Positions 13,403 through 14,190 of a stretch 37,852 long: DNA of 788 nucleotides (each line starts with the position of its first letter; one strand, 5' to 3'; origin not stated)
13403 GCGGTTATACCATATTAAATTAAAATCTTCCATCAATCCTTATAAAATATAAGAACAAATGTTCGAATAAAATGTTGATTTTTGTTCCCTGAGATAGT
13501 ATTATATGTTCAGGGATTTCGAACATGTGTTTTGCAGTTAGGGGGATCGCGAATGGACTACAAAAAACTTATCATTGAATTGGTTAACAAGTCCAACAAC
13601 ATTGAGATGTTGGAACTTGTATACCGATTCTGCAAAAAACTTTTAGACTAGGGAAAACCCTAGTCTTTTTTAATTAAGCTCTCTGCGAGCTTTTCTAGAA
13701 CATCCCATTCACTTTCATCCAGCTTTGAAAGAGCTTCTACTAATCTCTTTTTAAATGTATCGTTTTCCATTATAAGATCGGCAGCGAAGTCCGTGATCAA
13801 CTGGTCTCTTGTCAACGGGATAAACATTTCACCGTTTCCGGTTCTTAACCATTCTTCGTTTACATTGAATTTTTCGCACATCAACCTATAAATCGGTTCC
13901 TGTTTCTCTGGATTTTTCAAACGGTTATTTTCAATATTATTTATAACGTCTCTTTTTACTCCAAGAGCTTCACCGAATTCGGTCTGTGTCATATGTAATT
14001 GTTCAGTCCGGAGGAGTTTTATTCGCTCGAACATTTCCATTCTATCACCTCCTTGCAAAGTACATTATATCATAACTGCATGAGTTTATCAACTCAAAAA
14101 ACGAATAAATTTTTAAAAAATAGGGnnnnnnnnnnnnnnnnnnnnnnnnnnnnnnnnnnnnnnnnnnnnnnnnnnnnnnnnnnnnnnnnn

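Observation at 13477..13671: Self-contained promoter-operator-microORF-terminator unit convergent with the repressor gene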

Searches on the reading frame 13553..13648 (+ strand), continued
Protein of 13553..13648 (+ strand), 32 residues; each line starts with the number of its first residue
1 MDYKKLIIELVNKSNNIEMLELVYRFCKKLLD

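Call 77: predict_structure(alignment_id=A7)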
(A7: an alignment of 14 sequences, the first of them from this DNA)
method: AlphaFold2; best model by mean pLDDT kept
length: 32 residues; sequences in the alignment: 14
mean_pLDDT: 87.2   pTM: 0.46
mean pLDDT of the five models: 87.2, 80.9, 80.5, 80.3, 78.6
residues with pLDDT >= 90: 9; 70-90: 22; 50-70: 1; < 50: 0
segments of 3 or more residues with pLDDT < 50: none
pLDDT, mean of each block of 10 residues (from residue 1): 84 89 90 81
secondary structure, 60 per line:
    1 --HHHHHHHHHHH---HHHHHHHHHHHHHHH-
elements in order: H3-13 H17-31

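Call 86: search_protein_families(library=pfam, proteins=[L001:880-2031:-, L002:3-1475:-, L030:801-1925:-, L034:3117-3512:-, L001:3104-3445:-, L032:3108-3464:-], max_evalue=0.001)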
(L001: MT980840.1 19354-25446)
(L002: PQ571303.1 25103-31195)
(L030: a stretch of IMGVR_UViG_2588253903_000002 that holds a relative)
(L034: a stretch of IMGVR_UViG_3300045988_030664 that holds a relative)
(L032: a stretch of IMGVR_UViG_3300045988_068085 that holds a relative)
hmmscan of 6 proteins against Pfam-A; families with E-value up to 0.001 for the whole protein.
L001:880-2031:- (383 aa): 1 family
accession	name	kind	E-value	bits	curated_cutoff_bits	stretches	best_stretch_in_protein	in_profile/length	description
PF00589.27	Phage_integrase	-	2.1e-07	31.3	27.1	1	224-366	6-168/172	Phage integrase family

L002:3-1475:- (491 aa): 3 families
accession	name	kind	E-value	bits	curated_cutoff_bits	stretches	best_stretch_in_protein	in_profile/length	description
PF00239.26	Resolvase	-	6.6e-27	94.8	23.3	1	79-217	2-133/145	Resolvase, N terminal domain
PF13408.12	Zn_ribbon_recom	-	8.7e-09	36.1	25.3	1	343-409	1-57/58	Recombinase zinc beta ribbon domain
PF05120.17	GvpG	-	0.0004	20.9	30.6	1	430-471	24-65/67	Gas vesicle protein G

L030:801-1925:- (374 aa): 2 families
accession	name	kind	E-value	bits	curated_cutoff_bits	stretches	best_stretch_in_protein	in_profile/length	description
PF00589.27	Phage_integrase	-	1e-12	48.6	27.1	1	185-358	20-169/172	Phage integrase family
PF14659.12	Phage_int_SAM_3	-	3.1e-07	30.9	22.6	1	66-118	2-55/58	Phage integrase, N-terminal SAM-like domain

L034:3117-3512:- (131 aa): 4 families
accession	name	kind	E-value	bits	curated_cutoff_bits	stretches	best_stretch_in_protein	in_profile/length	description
PF01381.28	HTH_3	-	1.2e-13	51.3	23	1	15-69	1-55/55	Helix-turn-helix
PF12844.13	HTH_19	-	5.4e-12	45.9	30.2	1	12-74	1-63/64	Helix-turn-helix domain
PF13560.12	HTH_31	-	4.2e-08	33.8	27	1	14-67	5-59/64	Helix-turn-helix domain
PF13443.12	HTH_26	-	0.00032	21.3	22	1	14-65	1-53/63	Cro/C1-type HTH DNA-binding domain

L001:3104-3445:- (113 aa): 5 families
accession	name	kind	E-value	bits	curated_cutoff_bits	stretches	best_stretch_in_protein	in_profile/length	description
PF01381.28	HTH_3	-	8.6e-15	55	23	1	6-54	1-49/55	Helix-turn-helix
PF12844.13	HTH_19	-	2.1e-13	50.4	30.2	1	3-63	1-61/64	Helix-turn-helix domain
PF13443.12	HTH_26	-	7.1e-11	42.6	22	1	5-61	1-58/63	Cro/C1-type HTH DNA-binding domain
PF13560.12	HTH_31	-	1.5e-09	38.4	27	1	2-54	2-55/64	Helix-turn-helix domain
PF15731.11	MqsA_antitoxin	-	4.8e-05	23.9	30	1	3-57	71-124/131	Antitoxin component of bacterial toxin-antitoxin system, MqsA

L032:3108-3464:- (118 aa): 6 families
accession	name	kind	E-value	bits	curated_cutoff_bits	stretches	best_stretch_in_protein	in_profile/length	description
PF01381.28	HTH_3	-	5.4e-16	58.8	23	1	6-61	1-55/55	Helix-turn-helix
PF13560.12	HTH_31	-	2.1e-12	47.6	27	1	3-60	3-60/64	Helix-turn-helix domain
PF12844.13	HTH_19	-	2.2e-09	37.5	30.2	1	3-62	1-59/64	Helix-turn-helix domain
PF13443.12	HTH_26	-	5.1e-09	36.7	22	1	5-66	1-62/63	Cro/C1-type HTH DNA-binding domain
PF13413.12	HTH_25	-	0.00011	22.3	24.6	1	6-60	2-61/62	Helix-turn-helix domain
PF13133.11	DUF3949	-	0.00015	22.7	25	1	5-49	11-55/61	Protein of unknown function (DUF3949)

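Call 90: search_protein_families(library=ncbifam, proteins=[window:13553-13648:+], max_evalue=1)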
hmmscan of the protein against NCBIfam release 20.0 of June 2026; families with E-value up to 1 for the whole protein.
seq(32 aa): 0 families

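Call 91: search_protein_families(library=phrogs, alignment_id=A5, max_evalue=0.1)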
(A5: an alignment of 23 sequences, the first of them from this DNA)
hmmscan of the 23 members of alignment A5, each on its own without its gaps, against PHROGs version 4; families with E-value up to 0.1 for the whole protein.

A. member 1, seq(32 aa): 0 families

B. families by the number of members that match (of 23 scanned): 7 families
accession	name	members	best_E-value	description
phrog_32332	-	1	0.00014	-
phrog_23618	-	1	0.0046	-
phrog_6632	-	1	0.019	-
phrog_8926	-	1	0.05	-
phrog_24169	-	1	0.057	-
phrog_7214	-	1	0.078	-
phrog_9669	-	1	0.092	-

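Call 93: search_protein_representatives(protein=window:13553-13648:+)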
Query: 32 residues. Proteins with E-value up to 0.001 (for the whole library): 24; up to 1e-10: 1; up to 1e-30: 0. The best 24 are listed.
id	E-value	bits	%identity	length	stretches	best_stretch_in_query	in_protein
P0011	4.9e-11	55.3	97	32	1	1-31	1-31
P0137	1.5e-08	48.0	77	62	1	1-31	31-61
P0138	3.3e-08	46.9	77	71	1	1-31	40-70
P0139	2.1e-06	41.6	74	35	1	1-31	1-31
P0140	2.4e-06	41.4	66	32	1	1-32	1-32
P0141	3.8e-06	40.9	69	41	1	1-32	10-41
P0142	4.6e-06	40.6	72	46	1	1-32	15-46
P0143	1.6e-05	39.0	67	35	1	2-31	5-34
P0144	1.7e-05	39.0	68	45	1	1-31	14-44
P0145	1.7e-05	38.9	74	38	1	1-31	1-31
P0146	1.7e-05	38.9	63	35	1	3-32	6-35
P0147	3.2e-05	38.1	59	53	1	1-32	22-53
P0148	3.9e-05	37.9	63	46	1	2-31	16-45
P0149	7.1e-05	37.1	59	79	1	1-32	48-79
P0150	8.0e-05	36.9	65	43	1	1-31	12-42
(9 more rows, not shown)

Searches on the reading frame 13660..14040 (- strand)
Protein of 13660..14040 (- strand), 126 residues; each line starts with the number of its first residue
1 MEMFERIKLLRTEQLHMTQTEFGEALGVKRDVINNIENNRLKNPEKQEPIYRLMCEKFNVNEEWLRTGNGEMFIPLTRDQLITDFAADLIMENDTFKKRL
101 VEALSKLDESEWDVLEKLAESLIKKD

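Call 3: search_protein_families(library=pfam, proteins=[window:13660-14040:-], max_evalue=1)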
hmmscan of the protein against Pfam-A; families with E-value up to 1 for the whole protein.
window:13660-14040:- (126 aa): 5 families
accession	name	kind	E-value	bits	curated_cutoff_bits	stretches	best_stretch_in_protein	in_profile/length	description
PF01381.28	HTH_3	-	2e-07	31.4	23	1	7-44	1-36/55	Helix-turn-helix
PF12844.13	HTH_19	-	3.5e-07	30.5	30.2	1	5-71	2-64/64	Helix-turn-helix domain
PF13560.12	HTH_31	-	0.021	15.6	27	1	7-44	6-42/64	Helix-turn-helix domain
PF04545.22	Sigma70_r4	-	0.082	12.9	24.1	0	17-38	21-42/50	Sigma-70, region 4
PF13545.12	HTH_Crp_2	-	0.15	12.5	27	1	14-36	20-42/70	Crp-like helix-turn-helix domain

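Call 4: search_protein_families(library=phrogs, proteins=[window:13660-14040:-], max_evalue=1)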
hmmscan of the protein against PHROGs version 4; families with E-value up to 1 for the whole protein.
window:13660-14040:- (126 aa): 20 families
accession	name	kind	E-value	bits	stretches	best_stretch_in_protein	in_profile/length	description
phrog_8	-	transcription regulation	7.3e-17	62.8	1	1-116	75-263/346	transcriptional regulator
phrog_4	-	transcription regulation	3.4e-10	40.4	1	1-75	135-201/400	transcriptional repressor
phrog_2967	-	transcription regulation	1.1e-07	32.6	1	3-83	11-84/225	transcriptional regulator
phrog_9710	-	unknown function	3.1e-07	31.4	1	18-74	29-84/95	-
phrog_2328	-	transcription regulation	3.6e-05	24.6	1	5-71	18-80/128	transcriptional repressor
phrog_147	-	transcription regulation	0.00022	22.5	1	1-69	3-70/100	transcriptional regulator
phrog_2104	-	unknown function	0.001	20.3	1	5-46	42-81/103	-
phrog_1373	-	transcription regulation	0.0035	18.3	1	10-42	70-102/166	transcriptional regulator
phrog_4779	-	transcription regulation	0.0045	18.5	1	12-60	11-58/98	transcriptional regulator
phrog_25488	-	unknown function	0.009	16.7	1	12-64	15-63/197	-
phrog_2439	-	transcription regulation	0.017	15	1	5-46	10-50/367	transcriptional regulator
phrog_6223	-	transcription regulation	0.018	16.1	1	9-44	10-45/73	transcriptional repressor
phrog_3037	-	transcription regulation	0.026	15.4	1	49-117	58-121/189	transcriptional repressor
phrog_7241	-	transcription regulation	0.03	15.4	1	12-42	70-99/122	transcriptional regulator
phrog_34341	-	transcription regulation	0.093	14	1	5-51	74-119/122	transcriptional regulator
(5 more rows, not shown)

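Call 50: find_homologous_proteins(query=window:13660-14040:-, max_evalue=0.001)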
Query window:13660-14040:- (126 aa): 677 proteins with E <= 0.001 among 697 candidates; the best 120 are listed.
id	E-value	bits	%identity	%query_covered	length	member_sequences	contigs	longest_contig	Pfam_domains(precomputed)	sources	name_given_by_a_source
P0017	2.2e-74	265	99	99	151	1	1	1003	PF12844.14,PF01381.29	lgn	-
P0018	3.4e-73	261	97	100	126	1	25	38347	PF12844.14,PF01381.29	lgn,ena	-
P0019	1.5e-72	259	96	100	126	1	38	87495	PF12844.14,PF01381.29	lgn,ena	-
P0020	4.8e-72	257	95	100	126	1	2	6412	PF12844.14,PF01381.29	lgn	-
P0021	6.6e-72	257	95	100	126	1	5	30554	PF12844.14,PF01381.29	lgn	-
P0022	6.9e-72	257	95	100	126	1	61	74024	PF12844.14,PF01381.29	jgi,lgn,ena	jgi:transcriptional regulator with XRE-family HTH domain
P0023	8.9e-72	257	95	100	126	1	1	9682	PF12844.14,PF01381.29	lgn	-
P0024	1.6e-71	256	94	100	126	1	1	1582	PF12844.14,PF01381.29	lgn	-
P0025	2.9e-71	255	94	100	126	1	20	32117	PF12844.14,PF01381.29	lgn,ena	-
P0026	3.5e-71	255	94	100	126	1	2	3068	PF12844.14,PF01381.29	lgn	-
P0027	3.7e-71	255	94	100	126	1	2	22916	PF12844.14,PF01381.29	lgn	-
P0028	3.9e-71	255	94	100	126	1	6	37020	PF12844.14,PF01381.29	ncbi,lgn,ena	-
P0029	4.0e-70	251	93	100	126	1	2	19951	PF12844.14,PF01381.29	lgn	-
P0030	6.9e-70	251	91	100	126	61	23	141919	PF12844.14,PF01381.29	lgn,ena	-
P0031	1.6e-69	249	90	100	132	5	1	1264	PF12844.14,PF01381.29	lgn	-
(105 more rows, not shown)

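Call 57: predict_structure(alignment_id=A4)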
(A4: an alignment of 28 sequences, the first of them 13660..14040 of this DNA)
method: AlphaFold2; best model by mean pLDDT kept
length: 126 residues; sequences in the alignment: 28
mean_pLDDT: 86.6   pTM: 0.64
mean pLDDT of the five models: 86.6, 86.3, 85.0, 83.6, 81.5
residues with pLDDT >= 90: 66; 70-90: 48; 50-70: 11; < 50: 1
segments of 3 or more residues with pLDDT < 50: none
pLDDT, mean of each block of 10 residues (from residue 1): 94 96 96 94 89 94 95 84 71 69 84 83 70
secondary structure, 60 per line:
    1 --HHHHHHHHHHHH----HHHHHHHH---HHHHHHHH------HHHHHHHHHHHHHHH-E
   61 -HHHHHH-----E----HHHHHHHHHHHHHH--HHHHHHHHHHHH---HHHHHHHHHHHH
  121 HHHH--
elements in order: H3-14 H19-26 H30-37 H44-58 H62-67 H78-91 H94-105 H109-124

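Call 59: fold_search(model_id=the predicted structure, library=pdb)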
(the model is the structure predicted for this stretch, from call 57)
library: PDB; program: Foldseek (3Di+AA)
matches with E <= 10: 479; with E <= 0.001: 0
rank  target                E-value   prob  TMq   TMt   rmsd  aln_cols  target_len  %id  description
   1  1sq8_MODEL_1_A        9.2e-03  1.00  0.45  0.81   2.1        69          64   30  a variant 434 repressor DNA binding domain devoid of hydroxyl groups, NMR, 20 STRUCTURES (released 2004-07-20)
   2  3jxb_C                1.5e-02  1.00  0.46  0.80   2.1        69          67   20  Crystal structure of the P22 c2 repressor protein in complex with synthetic operator 9C (released 2010-01-19)
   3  3jxb_D                2.2e-02  1.00  0.46  0.83   2.1        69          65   20  Crystal structure of the P22 c2 repressor protein in complex with synthetic operator 9C (released 2010-01-19)
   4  2cro                  2.4e-02  1.00  0.44  0.78   2.2        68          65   32  STRUCTURE OF PHAGE 434 CRO PROTEIN AT 2.35 ANGSTROMS RESOLUTION (released 1989-10-15)
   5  3cro_L                2.4e-02  1.00  0.39  0.68   3.4        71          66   32  THE PHAGE 434 CRO/OR1 COMPLEX AT 2.5 ANGSTROMS RESOLUTION (released 1991-10-15)
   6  2r1j_L                2.6e-02  1.00  0.46  0.82   2.1        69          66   20  Crystal Structure of the P22 c2 Repressor protein in complex with the synthetic operator 9T (released 2008-04-29)
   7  3cro_R                2.6e-02  1.00  0.44  0.80   2.0        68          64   32  THE PHAGE 434 CRO/OR1 COMPLEX AT 2.5 ANGSTROMS RESOLUTION (released 1991-10-15)
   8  1b0n_A                3.5e-02  0.99  0.42  0.51  11.8       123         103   16  SINR PROTEIN/SINI PROTEIN COMPLEX (released 1999-01-13)
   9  2or1_L                3.7e-02  1.00  0.45  0.85   1.9        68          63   25  RECOGNITION OF A DNA OPERATOR BY THE REPRESSOR OF PHAGE 434. A VIEW AT HIGH RESOLUTION (released 1989-09-05)
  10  3op9                  4.0e-02  0.99  0.44  0.51  11.4       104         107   10  Crystal structure of transcriptional regulator from Listeria innocua (released 2010-09-15)
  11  6rnx_A                4.7e-02  0.97  0.45  0.45  12.8       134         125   16  Crystal structure of the essential repressor DdrO from radiation-resistant Deinococcus bacteria (Deinococcus deserti) (released 2019-10-09)
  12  6jq1_A                7.3e-02  0.96  0.45  0.44  13.1       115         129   16  Crystal Structure of DdrO from Deinococcus geothermalis (released 2019-08-28)
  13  1zug_MODEL_1_A        7.7e-02  1.00  0.43  0.70   2.6        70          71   31  STRUCTURE OF PHAGE 434 CRO PROTEIN, NMR, 20 STRUCTURES (released 1997-07-07)
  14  3pxp_A                7.7e-02  0.98  0.42  0.19  11.9       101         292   17  Crystal structure of a PAS and DNA binding domain containing protein (Caur_2278) from CHLOROFLEXUS AURANTIACUS J-10-FL (released 2011-01-19)
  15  1adr_MODEL_1_A        9.3e-02  1.00  0.43  0.68   2.1        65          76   20  DETERMINATION OF THE NUCLEAR MAGNETIC RESONANCE STRUCTURE OF THE DNA-BINDING DOMAIN OF THE P22 C2 REPRESSOR (1 (released 1994-01-31)
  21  9iaq_D                1.1e-01  0.97  0.47  0.51   7.9       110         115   14  Arbitrium controls lysis-lysogeny through the activation of a small antirepressor protein in the majority of arbitrium (released 2026-01-14)
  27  9iaq_A                1.6e-01  0.99  0.45  0.50   3.8        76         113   14  Arbitrium controls lysis-lysogeny through the activation of a small antirepressor protein in the majority of arbitrium (released 2026-01-14)
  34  9sf2_A                2.0e-01  0.85  0.41  0.43  11.4       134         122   17  Phage Phi106 repressor in complex with AimX (released 2026-01-14)
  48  9iaq_B                2.8e-01  0.93  0.45  0.50   8.6       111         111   13  Arbitrium controls lysis-lysogeny through the activation of a small antirepressor protein in the majority of arbitrium (released 2026-01-14)
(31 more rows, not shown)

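Call 61: search_solved_structures(query=A4, max_evalue=0.1)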
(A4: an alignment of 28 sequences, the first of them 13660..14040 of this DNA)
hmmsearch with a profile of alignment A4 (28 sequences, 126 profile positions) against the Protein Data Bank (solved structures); distinct sequences matched with E-value up to 0.1: 10.
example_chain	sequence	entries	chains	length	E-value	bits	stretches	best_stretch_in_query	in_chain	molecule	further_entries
8tac_A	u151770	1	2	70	3.8e-05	27.2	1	3-41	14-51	DBP48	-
1sq8_A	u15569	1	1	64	0.00018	25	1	1-46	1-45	dh434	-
1zug_A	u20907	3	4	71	0.0067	19.9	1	3-45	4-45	PHAGE 434 CRO PROTEIN | REGULATORY PROTEIN CRO | PROTEIN (434 CRO)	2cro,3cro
3mlf_A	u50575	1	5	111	0.014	18.9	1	5-76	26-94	transcriptional regulator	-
2p5t_A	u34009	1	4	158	0.015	18.8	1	3-77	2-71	Putative transcriptional regulator PezA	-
9k3w_A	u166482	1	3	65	0.02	18.4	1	5-40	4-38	Transcriptional regulator, PbsX family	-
1per_L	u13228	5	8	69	0.034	17.7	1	3-46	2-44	PROTEIN (434 REPRESSOR) | 434 REPRESSOR | REPRESSOR PROTEIN CI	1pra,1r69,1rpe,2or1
3fym_A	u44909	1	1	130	0.042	17.4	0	11-43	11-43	Putative uncharacterized protein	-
1r63_A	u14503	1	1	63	0.045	17.3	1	3-45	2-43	REPRESSOR PROTEIN FROM BACTERIOPHAGE 434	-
5tn0_A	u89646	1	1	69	0.098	16.2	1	3-46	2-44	HTH-type transcriptional regulator SinR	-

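Call 90: search_protein_families(library=ncbifam, proteins=[window:13660-14040:-], max_evalue=1)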
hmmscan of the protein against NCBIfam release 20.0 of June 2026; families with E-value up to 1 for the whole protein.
window:13660-14040:- (126 aa): 10 families
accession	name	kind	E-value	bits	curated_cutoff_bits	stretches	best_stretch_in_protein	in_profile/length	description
NF041575.1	antitoxPezA_Strep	equivalog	0.00013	21.9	290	1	5-81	4-75/158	type II toxin-antitoxin system antitoxin PezA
NF041951.1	phage_RstR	subfamily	0.00019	21.7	80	1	1-40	1-39/108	RstR family transcriptional repressor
NF007271.0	PRK09726.1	equivalog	0.00055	19.9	79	1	5-39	15-48/88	type II toxin-antitoxin system antitoxin HipB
TIGR00270.2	TIGR00270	equivalog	0.0013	18.5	110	1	6-45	79-116/159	multiprotein bridging factor aMBF1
TIGR03830.1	CxxCG_CxxCG_HTH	subfamily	0.01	15.7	61.8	1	7-54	70-116/127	type II TA system antitoxin MqsA family protein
TIGR03070.1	couple_hipB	subfamily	0.024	14.6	71.65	1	13-38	12-37/58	type II toxin-antitoxin system Y4mF family antitoxin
TIGR02937.1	sigma70-ECF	superfamily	0.027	14.1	42.9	0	87-116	98-127/165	sigma-70 family RNA polymerase sigma factor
NF052383.1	ATPase_KamC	equivalog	0.033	13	300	1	20-124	140-236/508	lysine 5,6-aminomutase reactivase ATPase KamC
NF041265.1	NadS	equivalog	0.038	14.3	60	1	8-44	36-70/94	NadS family protein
TIGR02607.1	antidote_HigA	equivalog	0.076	12.9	47.7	1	13-40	17-44/81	HigA family addiction module antitoxin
